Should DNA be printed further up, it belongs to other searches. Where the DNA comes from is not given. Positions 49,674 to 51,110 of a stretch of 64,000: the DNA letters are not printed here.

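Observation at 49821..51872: Secreted fusion of two CBM2-like domains to a helveticin-J-like (class III bacteriocin) domain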

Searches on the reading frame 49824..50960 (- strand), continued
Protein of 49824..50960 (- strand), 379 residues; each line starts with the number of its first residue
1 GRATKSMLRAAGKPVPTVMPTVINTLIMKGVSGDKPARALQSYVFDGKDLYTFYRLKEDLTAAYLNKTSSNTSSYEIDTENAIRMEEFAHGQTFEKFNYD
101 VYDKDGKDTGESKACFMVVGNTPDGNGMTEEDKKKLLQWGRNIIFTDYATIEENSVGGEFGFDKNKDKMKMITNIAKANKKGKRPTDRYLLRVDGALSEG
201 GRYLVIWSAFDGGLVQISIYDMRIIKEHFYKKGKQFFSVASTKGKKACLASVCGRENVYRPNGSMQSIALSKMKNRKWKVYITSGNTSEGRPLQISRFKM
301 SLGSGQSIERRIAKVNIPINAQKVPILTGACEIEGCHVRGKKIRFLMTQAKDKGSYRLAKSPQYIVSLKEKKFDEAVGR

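Call 40: find_related_loci(query=A2, collection=genome_contigs, flank=8000)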
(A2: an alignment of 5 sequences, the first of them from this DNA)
Query A2 (378 aa) in genome_contigs; peptide patterns used: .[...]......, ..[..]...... (x = any residue, [..] = any of these).
69 stretches matched a pattern; 21 encode a relative of the query (tblastn E <= 1e-3); 21 distinct loci.
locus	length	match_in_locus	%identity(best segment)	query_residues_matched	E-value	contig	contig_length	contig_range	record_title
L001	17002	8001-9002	32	36-370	9e-44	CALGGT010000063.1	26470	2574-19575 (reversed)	MAG TPA_asm: uncultured Eubacterium sp. isolate ERR1278104_bin.22_CONCOCT_v1.1_MAG genome assembly, contig: ERZ842392.24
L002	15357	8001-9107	33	8-368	7e-40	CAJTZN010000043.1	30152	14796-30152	MAG TPA_asm: uncultured Eubacterium sp. isolate MGBC123461 genome assembly, contig: MGBC123461.43, whole genome shotgun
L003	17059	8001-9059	31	1-367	2e-33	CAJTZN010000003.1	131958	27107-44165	MAG TPA_asm: uncultured Eubacterium sp. isolate MGBC123461 genome assembly, contig: MGBC123461.3, whole genome shotgun s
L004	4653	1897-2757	32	84-373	1e-31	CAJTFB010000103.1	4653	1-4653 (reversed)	Eubacteriaceae bacterium isolate C22_46_EX_BP genome assembly, contig: MGBC000156.103, whole genome shotgun sequence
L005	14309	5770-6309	35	184-367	2e-22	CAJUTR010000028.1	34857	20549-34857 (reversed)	MAG: uncultured Eubacterium sp. isolate MGBC166763 genome assembly, contig: MGBC166763.28, whole genome shotgun sequence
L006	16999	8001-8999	27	22-367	5e-22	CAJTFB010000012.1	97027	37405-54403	Eubacteriaceae bacterium isolate C22_46_EX_BP genome assembly, contig: MGBC000156.12, whole genome shotgun sequence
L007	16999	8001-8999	27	22-367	7e-22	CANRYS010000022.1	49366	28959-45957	MAG TPA_asm: uncultured Roseburia sp. isolate SRR15730540_bin.18_metawrap_v1.3_MAG genome assembly, contig: NODE.1088_le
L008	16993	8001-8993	29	38-375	8e-21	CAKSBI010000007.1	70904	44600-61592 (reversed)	MAG: uncultured Lachnospiraceae bacterium isolate REFINED_METABAT215_TOP10_CONTIGS_1500_ASSEMBLY_K77_MERGED__Hadza_PheCh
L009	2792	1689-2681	29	38-375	7e-21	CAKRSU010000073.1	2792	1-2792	MAG: uncultured Oxalobacter sp. isolate REFINED_METABAT215_TOP10_CONTIGS_1500_ASSEMBLY_K77_MERGED__Hadza_MoBio_hadza-A-D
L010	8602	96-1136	25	8-367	9e-20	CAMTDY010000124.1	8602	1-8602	MAG TPA_asm: uncultured Roseburia sp. isolate SRR13840088_bin.5_metawrap_v1.3_MAG genome assembly, contig: NODE.1255_len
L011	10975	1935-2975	25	8-367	2e-19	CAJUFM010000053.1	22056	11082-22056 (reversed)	MAG TPA_asm: uncultured Eubacterium sp. isolate MGBC128531 genome assembly, contig: MGBC128531.53, whole genome shotgun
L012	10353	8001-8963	26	36-374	1e-17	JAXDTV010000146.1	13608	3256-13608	MAG: Eubacterium sp. isolate SUG2711 k141_4436232, whole genome shotgun sequence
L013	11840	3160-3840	31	84-299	4e-16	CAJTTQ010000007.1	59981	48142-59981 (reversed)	MAG TPA_asm: uncultured Eubacterium sp. isolate MGBC113289 genome assembly, contig: MGBC113289.7, whole genome shotgun s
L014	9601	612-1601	24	34-373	9e-14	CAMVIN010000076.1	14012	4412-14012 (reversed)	MAG TPA_asm: uncultured Clostridia bacterium isolate SRR8387716_bin.70_metaWRAP_v1.3_MAG genome assembly, contig: ERZ142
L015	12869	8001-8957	25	61-364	3e-13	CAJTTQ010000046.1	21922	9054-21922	MAG TPA_asm: uncultured Eubacterium sp. isolate MGBC113289 genome assembly, contig: MGBC113289.46, whole genome shotgun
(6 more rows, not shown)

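Call 41: find_encoding_contigs(protein=P0005, flank=3000, max_places=3)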
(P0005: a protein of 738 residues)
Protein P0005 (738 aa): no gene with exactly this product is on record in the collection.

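Call 50: search_solved_structures(query=A5, max_evalue=10, show_alignments=3)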
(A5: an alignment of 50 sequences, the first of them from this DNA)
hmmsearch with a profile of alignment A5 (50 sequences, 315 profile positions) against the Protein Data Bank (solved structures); distinct sequences matched with E-value up to 10: 9.
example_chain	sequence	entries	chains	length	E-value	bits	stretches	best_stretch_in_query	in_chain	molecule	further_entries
6iac_D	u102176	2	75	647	3e-06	30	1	176-284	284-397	Minor structural protein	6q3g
6iab_A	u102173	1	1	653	3.1e-06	30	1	176-284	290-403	Tail Fiber of phage P68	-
9m7x_A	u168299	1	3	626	0.0036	19.9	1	11-83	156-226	Gp17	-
3plx_B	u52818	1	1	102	0.18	14.4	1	53-125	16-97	Aspartate 1-decarboxylase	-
2bdd_A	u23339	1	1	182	0.19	14.3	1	169-268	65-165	ACP-synthase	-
2qg8_A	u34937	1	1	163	0.2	14.2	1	169-268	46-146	Acyl Carrier Protein Synthase PY06285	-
6v8i_BH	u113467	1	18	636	0.37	13.3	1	9-77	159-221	Receptor Binding Protein, gp61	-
5efv_A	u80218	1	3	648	0.7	12.4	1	9-66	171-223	Phi ETA orf 56-like protein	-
9fqr_HW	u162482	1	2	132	1.3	11.5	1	17-73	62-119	EF-hand calcium binding domain 10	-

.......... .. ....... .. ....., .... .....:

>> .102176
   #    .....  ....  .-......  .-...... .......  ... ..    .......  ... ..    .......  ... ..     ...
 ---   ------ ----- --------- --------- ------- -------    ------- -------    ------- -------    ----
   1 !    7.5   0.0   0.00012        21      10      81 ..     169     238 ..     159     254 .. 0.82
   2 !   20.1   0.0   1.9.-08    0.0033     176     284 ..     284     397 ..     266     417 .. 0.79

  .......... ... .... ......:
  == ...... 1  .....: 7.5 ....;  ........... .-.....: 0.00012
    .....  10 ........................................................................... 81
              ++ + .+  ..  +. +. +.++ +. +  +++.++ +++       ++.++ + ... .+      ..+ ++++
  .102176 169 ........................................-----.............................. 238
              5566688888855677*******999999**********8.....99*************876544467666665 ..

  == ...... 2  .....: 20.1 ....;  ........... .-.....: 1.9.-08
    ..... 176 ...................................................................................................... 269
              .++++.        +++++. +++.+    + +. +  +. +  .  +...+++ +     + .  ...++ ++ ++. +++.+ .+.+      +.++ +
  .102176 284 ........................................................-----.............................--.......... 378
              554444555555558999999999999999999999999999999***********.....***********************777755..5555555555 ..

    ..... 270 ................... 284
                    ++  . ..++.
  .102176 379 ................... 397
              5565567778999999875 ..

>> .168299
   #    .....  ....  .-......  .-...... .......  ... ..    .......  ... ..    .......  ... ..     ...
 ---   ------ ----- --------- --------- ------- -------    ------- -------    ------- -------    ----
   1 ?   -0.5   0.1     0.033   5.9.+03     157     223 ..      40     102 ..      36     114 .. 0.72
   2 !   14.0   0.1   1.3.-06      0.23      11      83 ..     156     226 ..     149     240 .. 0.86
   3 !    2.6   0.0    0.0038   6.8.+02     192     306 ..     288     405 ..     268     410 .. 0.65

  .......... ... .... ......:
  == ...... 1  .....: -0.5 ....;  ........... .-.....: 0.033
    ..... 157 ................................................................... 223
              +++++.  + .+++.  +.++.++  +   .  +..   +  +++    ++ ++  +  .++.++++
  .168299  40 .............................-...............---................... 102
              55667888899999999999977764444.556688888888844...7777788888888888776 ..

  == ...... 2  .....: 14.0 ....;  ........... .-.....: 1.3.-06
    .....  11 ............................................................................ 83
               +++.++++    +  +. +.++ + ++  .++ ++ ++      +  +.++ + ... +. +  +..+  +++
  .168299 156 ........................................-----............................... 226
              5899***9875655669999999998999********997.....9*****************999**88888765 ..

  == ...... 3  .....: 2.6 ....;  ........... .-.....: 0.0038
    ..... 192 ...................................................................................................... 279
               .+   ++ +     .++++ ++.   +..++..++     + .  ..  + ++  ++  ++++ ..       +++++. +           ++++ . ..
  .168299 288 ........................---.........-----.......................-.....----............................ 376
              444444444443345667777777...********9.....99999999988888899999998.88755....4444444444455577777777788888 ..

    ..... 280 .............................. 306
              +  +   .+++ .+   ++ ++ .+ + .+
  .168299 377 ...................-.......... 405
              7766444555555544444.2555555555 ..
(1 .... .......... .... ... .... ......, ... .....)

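Call 56: search_protein_families(library=ncbifam, proteins=[P0137, P0143, P0158, P0060, P0149, P0009, P0037, window:49824-50957:-], max_evalue=10)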
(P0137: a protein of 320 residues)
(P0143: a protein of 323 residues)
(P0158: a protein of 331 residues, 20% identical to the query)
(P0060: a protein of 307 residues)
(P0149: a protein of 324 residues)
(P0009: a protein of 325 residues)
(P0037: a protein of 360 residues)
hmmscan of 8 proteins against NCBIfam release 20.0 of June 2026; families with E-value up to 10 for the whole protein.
P0137 (320 aa): 0 families

P0143 (323 aa): 0 families

P0158 (331 aa): 0 families

P0060 (307 aa): 1 family
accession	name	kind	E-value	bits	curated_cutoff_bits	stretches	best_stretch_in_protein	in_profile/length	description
NF043047.1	EstaseRv3036c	equivalog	0.085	12.2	200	1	48-116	43-112/231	esterase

P0149 (324 aa): 0 families

P0009 (325 aa): 0 families

P0037 (360 aa): 0 families

seq(378 aa): 1 family
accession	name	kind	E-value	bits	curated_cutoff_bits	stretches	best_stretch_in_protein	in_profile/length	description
NF053756.1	MreA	equivalog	0.75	9.6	100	1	266-301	49-84/110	MreA family transcriptional regulator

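Call 65: fold_search(model_id=the predicted structure, library=viral)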
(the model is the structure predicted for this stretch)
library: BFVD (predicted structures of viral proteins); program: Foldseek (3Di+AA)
matches with E <= 10: 786; with E <= 0.001: 42
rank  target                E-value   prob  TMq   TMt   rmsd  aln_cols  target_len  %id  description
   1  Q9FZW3                5.0e-09  1.00  0.47  0.28   7.0       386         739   12  Neck appendage protein [Bacillus phage GA-1]
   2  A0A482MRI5            3.8e-08  1.00  0.45  0.19   8.1       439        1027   10  Tail fiber protein [Escherichia phage vB_EcoP_R4596]
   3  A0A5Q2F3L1            1.4e-05  1.00  0.37  0.19   9.1       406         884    9  Bacteriophage T7 tail fibre protein-like N-terminal domain-containing protein [Pectobacterium phage MA13]
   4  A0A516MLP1            1.6e-05  1.00  0.27  0.17  14.1       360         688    9  (no name in the UniProt tables at hand)
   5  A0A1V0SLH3            2.6e-05  1.00  0.34  0.27  13.9       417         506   10  Uncharacterized protein [Klosneuvirus KNV1]
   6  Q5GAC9                4.7e-05  1.00  0.36  0.26  15.4       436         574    9  Sema domain-containing protein [Grouper iridovirus]
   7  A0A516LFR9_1          5.0e-05  1.00  0.34  0.13  11.3       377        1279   10  (no name in the UniProt tables at hand)
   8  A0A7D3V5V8            5.0e-05  0.97  0.24  0.25  20.9       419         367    8  Uncharacterized protein [Fadolivirus FV1/VV64]
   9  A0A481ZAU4            6.2e-05  1.00  0.36  0.27   9.2       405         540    8  Uncharacterized protein [Pithovirus LCPAC304]
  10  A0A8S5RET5            6.5e-05  0.99  0.28  0.16  13.8       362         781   10  BNR repeat-containing family member [virus sp. ctE0n6]
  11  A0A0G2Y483            6.5e-05  0.99  0.29  0.23  12.7       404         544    8  BTB/POZ domain-containing protein [Acanthamoeba polyphaga mimivirus Kroon]
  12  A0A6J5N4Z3            7.7e-05  1.00  0.31  0.29   9.2       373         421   12  Beta-propeller repeat protein [uncultured Caudovirales phage]
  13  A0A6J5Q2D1            8.1e-05  0.98  0.31  0.13  14.6       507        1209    7  Uncharacterized protein [uncultured Caudovirales phage]
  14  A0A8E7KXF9            8.6e-05  1.00  0.38  0.18   8.8       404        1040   10  (no name in the UniProt tables at hand)
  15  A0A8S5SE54            1.3e-04  0.97  0.31  0.28  16.1       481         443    9  Uncharacterized protein [Caudovirales sp. ctrNG92]
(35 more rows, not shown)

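Call 66: predict_structure(alignment_id=A5)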
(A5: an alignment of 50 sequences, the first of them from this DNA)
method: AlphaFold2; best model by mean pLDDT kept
length: 378 residues; sequences in the alignment: 50
mean_pLDDT: 92.5   pTM: 0.92
mean pLDDT of the five models: 92.5, 91.7, 91.3, 91.1, 90.5
residues with pLDDT >= 90: 320; 70-90: 35; 50-70: 15; < 50: 8
segments of 3 or more residues with pLDDT < 50: 1-8
pLDDT, mean of each block of 10 residues (from residue 1): 46 92 90 82 96 94 94 91 96 97 96 97 91 93 96 91 97 98 95 97 97 97 98 98 98 92 95 95 96 96 85 96 95 97 96 66 97 90
secondary structure, 60 per line:
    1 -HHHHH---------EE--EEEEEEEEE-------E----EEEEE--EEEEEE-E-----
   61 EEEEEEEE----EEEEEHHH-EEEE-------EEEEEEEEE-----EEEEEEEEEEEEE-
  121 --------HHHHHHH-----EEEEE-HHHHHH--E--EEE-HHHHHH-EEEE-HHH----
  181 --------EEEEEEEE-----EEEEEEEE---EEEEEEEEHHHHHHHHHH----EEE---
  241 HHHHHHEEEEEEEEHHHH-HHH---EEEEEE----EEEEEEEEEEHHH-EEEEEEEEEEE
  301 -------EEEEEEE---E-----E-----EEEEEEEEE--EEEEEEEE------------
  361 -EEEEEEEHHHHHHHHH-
elements in order: H2-6 E20-28 E41-45 E48-53 E61-68 E73-77 E82-85 E93-101 E107-119 H129-135 E141-145 H147-152 E158-160 H162-167 E169-172 E189-196 E202-209 E213-220 H221-230 E235-237 H241-246 E247-254 H255-258 E266-271 E276-285 E290-300 E308-314 E330-338 E341-348 E362-368 H369-377

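Call 70: fold_search(model_id=the predicted structure, library=pdb)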
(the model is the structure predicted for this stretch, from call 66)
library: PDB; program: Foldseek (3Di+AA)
matches with E <= 10: 1227; with E <= 0.001: 180
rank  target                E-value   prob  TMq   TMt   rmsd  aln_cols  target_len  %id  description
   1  5efv_C                3.4e-08  1.00  0.50  0.32   9.9       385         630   12  The host-recognition device of Staphylococcus aureus phage Phi11 (released 2016-05-25)
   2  5efv_B                4.0e-08  1.00  0.50  0.32   9.9       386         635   11  The host-recognition device of Staphylococcus aureus phage Phi11 (released 2016-05-25)
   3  5efv_A                1.5e-07  1.00  0.51  0.33   9.7       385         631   11  The host-recognition device of Staphylococcus aureus phage Phi11 (released 2016-05-25)
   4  6q3g_O2               6.4e-07  1.00  0.40  0.32  10.6       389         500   13  Structure of native bacteriophage P68 (released 2019-11-06)
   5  6iab                  7.1e-07  1.00  0.40  0.32  10.6       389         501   13  Tail fiber of Staphylococcus aureus phage P68 (released 2019-11-06)
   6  8ic1_A                3.5e-06  1.00  0.39  0.33   8.7       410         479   11  endo-alpha-D-arabinanase EndoMA1 D51N mutant from Microbacterium arabinogalactanolyticum in complex with arabinooligos (released 2023-08-16)
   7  5ic7                  4.0e-06  1.00  0.29  0.32  13.7       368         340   10  Structure of the WD domain of UTP18 (released 2016-07-06)
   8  4n2z_A                4.7e-06  1.00  0.42  0.47   8.3       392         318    9  Crystal Structure of the alpha-L-arabinofuranosidase PaAbf62A from Podospora anserina in complex with cellotriose (released 2014-01-15)
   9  9gph_B                5.5e-06  1.00  0.42  0.51   7.9       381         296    9  Teth514_1788 1,2-beta-oligomannan phosphorylase in complex with mannose (-1) and phosphate (released 2025-09-17)
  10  8hhv_A                6.5e-06  1.00  0.39  0.33   8.8       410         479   11  endo-alpha-D-arabinanase EndoMA1 from Microbacterium arabinogalactanolyticum (released 2023-08-16)
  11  9ltz_S                6.5e-06  1.00  0.31  0.19  14.8       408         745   10  protein structure of DDB1-DDA1-DET1-Ube2e2 complex (released 2026-01-28)
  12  4n4b                  8.6e-06  1.00  0.42  0.48   8.4       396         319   10  Crystal Structure of the alpha-L-arabinofuranosidase PaAbf62A from Podospora anserina (released 2014-01-15)
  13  9fj8_A                1.2e-05  1.00  0.42  0.51   8.1       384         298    9  Teth514_1788 1,2-beta-oligomannan phosphorylase in complex with mannotetraose (released 2025-06-11)
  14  9fj8_B                1.3e-05  1.00  0.42  0.51   8.1       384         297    9  Teth514_1788 1,2-beta-oligomannan phosphorylase in complex with mannotetraose (released 2025-06-11)
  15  8u15_E                1.5e-05  1.00  0.32  0.18  14.3       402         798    7  The ternary complex structure of DDB1-CRBN-SALL4(ZF1,2)-short bound to CC-220 (released 2023-12-27)
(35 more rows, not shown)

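Call 78: search_dna_similar(query=window:49824-50915:-, collection=phages, mode=protein, max_evalue=0.01, max_rows=15)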
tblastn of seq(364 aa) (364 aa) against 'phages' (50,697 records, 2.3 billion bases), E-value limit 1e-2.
No match.

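Call 79: search_dna_similar(query=P0143, collection=plasmids, mode=protein, max_evalue=0.001, max_rows=15)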
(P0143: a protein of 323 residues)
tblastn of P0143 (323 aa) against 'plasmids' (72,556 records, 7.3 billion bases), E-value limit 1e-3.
Records with a match: 4; places in all: 5; records where one place covers at least 80% of the query: 3.
Best place of each record, by identity: <60% 4.
By first word of the organism name: Lentilactobacillus 2; Paenibacillus 1; Lactobacillus 1.
By predicted mobility (MOB-suite, as given by PLSDB): non-mobilizable 3; mobilizable 1.
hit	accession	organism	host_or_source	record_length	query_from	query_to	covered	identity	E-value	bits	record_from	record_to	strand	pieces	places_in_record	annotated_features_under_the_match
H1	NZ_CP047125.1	Lentilactobacillus hilgardii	cell culture,mead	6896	11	302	90%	35.1%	2e-30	128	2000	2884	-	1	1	helveticin J family class III bacteriocin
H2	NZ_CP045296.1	Paenibacillus cellulositrophicus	cell culture,Thai soil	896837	10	323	97%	30.9%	9e-36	144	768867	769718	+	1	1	helveticin J family class III bacteriocin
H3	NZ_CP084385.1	Lactobacillus helsingborgensis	Apis mellifera,pure culture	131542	9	261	78%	29.4%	1e-9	67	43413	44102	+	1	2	helveticin J family class III bacteriocin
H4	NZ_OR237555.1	Lentilactobacillus parabuchneri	-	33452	10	301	90%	24.7%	3e-8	63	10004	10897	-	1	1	helveticin J family class III bacteriocin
